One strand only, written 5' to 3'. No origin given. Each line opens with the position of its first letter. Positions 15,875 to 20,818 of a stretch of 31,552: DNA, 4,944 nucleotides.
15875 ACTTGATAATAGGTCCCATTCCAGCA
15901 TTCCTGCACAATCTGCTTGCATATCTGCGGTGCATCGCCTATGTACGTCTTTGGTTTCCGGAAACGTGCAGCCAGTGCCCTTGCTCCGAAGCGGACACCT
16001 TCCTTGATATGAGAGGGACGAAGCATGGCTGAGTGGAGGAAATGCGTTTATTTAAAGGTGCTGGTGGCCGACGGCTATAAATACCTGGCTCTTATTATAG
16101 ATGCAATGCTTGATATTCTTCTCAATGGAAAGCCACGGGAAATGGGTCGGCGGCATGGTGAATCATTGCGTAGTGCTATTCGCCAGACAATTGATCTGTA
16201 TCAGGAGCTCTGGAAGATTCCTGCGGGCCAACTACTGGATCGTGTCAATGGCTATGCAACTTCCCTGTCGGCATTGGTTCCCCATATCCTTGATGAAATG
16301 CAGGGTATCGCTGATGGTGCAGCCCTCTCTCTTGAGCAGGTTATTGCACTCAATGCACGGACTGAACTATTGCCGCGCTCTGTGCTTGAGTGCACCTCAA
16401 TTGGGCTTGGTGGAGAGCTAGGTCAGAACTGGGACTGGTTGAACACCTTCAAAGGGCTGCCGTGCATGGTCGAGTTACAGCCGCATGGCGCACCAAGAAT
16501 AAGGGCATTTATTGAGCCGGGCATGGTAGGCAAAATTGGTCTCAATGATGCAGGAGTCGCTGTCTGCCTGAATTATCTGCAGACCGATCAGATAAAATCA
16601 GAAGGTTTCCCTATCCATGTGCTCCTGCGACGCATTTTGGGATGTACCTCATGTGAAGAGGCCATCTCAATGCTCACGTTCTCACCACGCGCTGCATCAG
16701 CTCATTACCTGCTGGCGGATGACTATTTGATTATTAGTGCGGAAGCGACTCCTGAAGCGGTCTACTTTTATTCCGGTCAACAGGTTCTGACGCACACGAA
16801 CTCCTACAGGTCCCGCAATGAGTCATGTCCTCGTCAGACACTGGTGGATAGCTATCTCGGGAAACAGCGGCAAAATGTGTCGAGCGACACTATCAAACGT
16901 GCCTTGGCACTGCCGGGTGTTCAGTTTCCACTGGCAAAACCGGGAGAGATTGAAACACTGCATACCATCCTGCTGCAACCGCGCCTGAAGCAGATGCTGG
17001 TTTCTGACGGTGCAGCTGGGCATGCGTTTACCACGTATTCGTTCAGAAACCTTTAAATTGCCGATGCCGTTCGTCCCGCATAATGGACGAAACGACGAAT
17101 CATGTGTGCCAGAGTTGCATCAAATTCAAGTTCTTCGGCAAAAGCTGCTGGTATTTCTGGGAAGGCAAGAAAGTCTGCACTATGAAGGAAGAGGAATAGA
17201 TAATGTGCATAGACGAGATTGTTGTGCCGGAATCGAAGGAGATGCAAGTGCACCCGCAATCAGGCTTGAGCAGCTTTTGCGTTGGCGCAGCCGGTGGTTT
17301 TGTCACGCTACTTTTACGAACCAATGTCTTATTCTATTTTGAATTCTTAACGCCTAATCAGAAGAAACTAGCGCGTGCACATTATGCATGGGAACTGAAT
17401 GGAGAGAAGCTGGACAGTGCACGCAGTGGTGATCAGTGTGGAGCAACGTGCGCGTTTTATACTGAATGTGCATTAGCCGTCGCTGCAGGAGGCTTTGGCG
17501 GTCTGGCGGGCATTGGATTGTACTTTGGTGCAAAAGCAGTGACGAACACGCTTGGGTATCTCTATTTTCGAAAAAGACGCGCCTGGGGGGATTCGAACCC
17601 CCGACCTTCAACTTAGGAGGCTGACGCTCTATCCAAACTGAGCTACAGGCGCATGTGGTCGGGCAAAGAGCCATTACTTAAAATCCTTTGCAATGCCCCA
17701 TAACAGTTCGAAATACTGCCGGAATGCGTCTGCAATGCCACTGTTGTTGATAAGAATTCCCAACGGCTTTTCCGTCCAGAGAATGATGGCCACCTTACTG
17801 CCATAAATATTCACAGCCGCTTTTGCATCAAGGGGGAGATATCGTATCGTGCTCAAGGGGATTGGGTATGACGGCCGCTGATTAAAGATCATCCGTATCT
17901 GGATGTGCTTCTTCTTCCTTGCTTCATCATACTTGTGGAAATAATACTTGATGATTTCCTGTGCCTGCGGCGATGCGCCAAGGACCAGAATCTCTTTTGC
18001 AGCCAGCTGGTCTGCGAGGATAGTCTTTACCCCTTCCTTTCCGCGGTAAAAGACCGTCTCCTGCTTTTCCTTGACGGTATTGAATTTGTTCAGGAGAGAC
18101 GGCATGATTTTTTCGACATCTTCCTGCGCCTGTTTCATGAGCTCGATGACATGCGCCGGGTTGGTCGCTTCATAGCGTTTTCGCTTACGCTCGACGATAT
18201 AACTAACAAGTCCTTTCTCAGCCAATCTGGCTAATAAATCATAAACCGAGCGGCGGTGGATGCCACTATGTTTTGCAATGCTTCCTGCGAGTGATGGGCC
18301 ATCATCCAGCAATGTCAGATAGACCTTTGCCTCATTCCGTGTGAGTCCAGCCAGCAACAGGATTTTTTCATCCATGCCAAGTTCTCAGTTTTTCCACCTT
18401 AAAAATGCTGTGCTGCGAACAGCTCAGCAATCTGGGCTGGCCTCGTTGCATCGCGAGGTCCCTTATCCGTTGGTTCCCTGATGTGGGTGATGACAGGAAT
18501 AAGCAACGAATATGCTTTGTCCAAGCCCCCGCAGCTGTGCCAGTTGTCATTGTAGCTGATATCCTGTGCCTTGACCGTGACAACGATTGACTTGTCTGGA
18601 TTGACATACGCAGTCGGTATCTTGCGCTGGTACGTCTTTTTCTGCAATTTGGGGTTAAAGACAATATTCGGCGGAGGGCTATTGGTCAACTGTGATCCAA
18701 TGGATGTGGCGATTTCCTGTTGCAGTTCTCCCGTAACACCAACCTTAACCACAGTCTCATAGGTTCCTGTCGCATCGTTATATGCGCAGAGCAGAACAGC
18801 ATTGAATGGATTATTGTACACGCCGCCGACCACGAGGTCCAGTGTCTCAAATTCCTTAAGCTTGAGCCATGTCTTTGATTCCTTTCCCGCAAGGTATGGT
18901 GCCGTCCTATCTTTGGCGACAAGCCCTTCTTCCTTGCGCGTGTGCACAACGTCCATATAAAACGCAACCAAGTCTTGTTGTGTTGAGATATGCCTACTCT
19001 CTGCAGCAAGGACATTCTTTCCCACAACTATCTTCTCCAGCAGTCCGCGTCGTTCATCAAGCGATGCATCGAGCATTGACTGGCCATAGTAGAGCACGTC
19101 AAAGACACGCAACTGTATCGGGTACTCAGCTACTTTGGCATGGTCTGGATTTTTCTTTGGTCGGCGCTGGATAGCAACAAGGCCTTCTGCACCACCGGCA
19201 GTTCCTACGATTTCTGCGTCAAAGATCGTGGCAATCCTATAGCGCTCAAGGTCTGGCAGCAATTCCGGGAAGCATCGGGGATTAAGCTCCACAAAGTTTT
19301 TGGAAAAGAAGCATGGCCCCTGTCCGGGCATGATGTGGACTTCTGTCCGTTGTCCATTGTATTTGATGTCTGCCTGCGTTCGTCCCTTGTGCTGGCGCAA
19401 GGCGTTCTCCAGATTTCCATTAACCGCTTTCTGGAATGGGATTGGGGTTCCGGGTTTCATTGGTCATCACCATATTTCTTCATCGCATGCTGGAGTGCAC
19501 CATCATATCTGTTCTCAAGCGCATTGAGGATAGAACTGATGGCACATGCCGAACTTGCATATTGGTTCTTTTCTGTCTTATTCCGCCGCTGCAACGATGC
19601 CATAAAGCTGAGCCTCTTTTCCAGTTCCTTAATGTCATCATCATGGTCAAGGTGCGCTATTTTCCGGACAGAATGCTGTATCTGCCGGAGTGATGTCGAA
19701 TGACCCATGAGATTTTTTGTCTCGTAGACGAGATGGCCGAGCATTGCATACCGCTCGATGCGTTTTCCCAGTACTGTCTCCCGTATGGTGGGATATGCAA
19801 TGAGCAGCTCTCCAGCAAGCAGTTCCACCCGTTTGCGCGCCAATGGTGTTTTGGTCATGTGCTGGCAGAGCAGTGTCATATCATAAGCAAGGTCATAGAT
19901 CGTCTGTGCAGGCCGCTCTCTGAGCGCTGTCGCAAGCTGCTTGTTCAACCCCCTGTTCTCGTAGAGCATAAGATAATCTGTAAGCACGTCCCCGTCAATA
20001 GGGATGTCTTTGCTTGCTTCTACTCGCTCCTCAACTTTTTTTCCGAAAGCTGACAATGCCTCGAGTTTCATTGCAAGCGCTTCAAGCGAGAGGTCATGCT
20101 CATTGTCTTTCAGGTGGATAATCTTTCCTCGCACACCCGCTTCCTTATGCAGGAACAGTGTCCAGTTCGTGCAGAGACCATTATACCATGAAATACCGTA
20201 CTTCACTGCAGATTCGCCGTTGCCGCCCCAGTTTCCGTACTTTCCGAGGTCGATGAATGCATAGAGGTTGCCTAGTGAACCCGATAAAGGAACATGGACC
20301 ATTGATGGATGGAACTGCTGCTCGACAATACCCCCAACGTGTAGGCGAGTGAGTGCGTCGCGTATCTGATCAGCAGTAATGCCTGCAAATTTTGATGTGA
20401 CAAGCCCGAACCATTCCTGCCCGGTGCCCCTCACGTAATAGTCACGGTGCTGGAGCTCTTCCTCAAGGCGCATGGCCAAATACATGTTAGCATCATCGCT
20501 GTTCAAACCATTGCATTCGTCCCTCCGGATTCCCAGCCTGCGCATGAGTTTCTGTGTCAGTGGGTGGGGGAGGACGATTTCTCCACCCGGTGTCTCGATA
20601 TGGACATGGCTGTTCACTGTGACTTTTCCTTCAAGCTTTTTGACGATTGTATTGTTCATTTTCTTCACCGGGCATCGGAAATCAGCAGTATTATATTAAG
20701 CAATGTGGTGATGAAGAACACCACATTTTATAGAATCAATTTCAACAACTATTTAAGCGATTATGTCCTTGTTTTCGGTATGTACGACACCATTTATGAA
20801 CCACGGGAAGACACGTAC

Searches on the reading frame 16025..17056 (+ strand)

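Call 12: search_protein_families(library=ncbifam, proteins=[window:16025-17056:+], max_evalue=0.00001)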
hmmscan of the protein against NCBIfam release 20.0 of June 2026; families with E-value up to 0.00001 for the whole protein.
window:16025-17056:+ (343 aa): 1 family
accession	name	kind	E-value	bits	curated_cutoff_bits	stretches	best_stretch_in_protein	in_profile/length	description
NF040521.1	C45_proenzyme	subfamily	6.2e-60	203.2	85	1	35-323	2-312/313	C45 family autoproteolytic acyltransferase/hydrolase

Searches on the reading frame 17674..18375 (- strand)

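Call 12: search_protein_families(library=ncbifam, proteins=[window:17674-18375:-], max_evalue=0.00001)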
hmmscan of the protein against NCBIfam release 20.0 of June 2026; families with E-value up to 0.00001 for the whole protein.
window:17674-18375:- (233 aa): 3 families
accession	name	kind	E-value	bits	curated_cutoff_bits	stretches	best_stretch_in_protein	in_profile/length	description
NF047390.1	TransRegTrmBL1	equivalog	5e-13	48.7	650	1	8-102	12-106/341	HTH-type sugar sensing transcriptional regulator TrmBL1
NF040851.1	tran_reg_TrmB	equivalog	9.7e-11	41.4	600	1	7-113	12-115/338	HTH-type sugar-sensing transcriptional regulator TrmB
NF047392.1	TransRegTrmBHalo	equivalog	5.3e-07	28.9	500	1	12-163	19-164/349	HTH-type sugar sensing transcriptional regulator TrmB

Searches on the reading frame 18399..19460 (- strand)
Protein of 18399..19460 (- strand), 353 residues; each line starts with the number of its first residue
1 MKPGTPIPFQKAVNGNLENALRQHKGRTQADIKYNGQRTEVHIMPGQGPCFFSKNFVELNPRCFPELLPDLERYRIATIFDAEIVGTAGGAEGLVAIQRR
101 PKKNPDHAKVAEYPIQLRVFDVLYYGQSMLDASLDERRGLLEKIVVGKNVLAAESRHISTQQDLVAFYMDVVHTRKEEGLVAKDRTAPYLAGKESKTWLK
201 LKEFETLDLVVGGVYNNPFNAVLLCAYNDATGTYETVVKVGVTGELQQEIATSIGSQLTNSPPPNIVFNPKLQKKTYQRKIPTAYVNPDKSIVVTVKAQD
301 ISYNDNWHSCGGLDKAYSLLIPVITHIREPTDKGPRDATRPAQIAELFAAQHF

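Call 12: search_protein_families(library=ncbifam, proteins=[window:18399-19460:-], max_evalue=0.00001)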
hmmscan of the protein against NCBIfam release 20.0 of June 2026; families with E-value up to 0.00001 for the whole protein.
window:18399-19460:- (353 aa): 12 families
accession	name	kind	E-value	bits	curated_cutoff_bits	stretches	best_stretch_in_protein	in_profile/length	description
TIGR00574.1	dnl1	superfamily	2.9e-35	122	217.8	1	18-348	182-526/527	ATP-dependent DNA ligase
TIGR02779.1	NHEJ_ligase_lig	equivalog_domain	2.2e-24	86.2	227.75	1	30-296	18-272/302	non-homologous end-joining DNA ligase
NF041331.1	LigA_Halo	equivalog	2.2e-21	76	830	1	4-263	226-494/552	ATP-dependent DNA ligase LigA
TIGR02776.1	NHEJ_ligase_prk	equivalog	4.5e-21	75.3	373.2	1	30-266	9-244/587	DNA ligase D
NF002868.0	PRK03180.1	equivalog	3.8e-19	68.8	641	1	13-213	191-391/509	ATP-dependent DNA ligase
NF007210.0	PRK09632.1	equivalog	1.4e-16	60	989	1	51-263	518-725/781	ATP-dependent DNA ligase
NF007211.0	PRK09633.1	equivalog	3.2e-16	58.8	774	1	30-252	20-256/610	DNA ligase D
NF006701.0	PRK09247.1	equivalog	4.3e-14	52.4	543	1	4-203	203-407/540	ATP-dependent DNA ligase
NF005796.0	PRK07636.1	subfamily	1.7e-13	50.4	337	1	62-234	52-217/275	ATP-dependent DNA ligase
TIGR04120.1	DNA_lig_bact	equivalog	1.3e-11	44.3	400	1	24-202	219-397/526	cisplatin damage response ATP-dependent DNA ligase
NF006078.0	PRK08224.1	equivalog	8.9e-11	41.3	296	1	53-258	50-254/350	ATP-dependent DNA ligase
NF004628.0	PRK05972.1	subfamily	4.4e-09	35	895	1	30-261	263-487/870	ATP-dependent DNA ligase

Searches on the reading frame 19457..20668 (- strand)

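Call 12: search_protein_families(library=ncbifam, proteins=[window:19457-20668:-], max_evalue=0.00001)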
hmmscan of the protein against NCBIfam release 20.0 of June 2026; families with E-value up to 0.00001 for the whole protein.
window:19457-20668:- (403 aa): 0 families

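Call 31: search_protein_families(library=pfam, proteins=[window:19457-20668:-], max_evalue=0.001)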
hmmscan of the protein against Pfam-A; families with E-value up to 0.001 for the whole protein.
window:19457-20668:- (403 aa): 1 family
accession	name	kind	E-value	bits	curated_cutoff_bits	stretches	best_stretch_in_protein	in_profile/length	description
PF18572.7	T6PP_N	-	0.00092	19.6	25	0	323-371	49-96/99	Trehalose-6-phosphate phosphatase N-terminal helical bundle domain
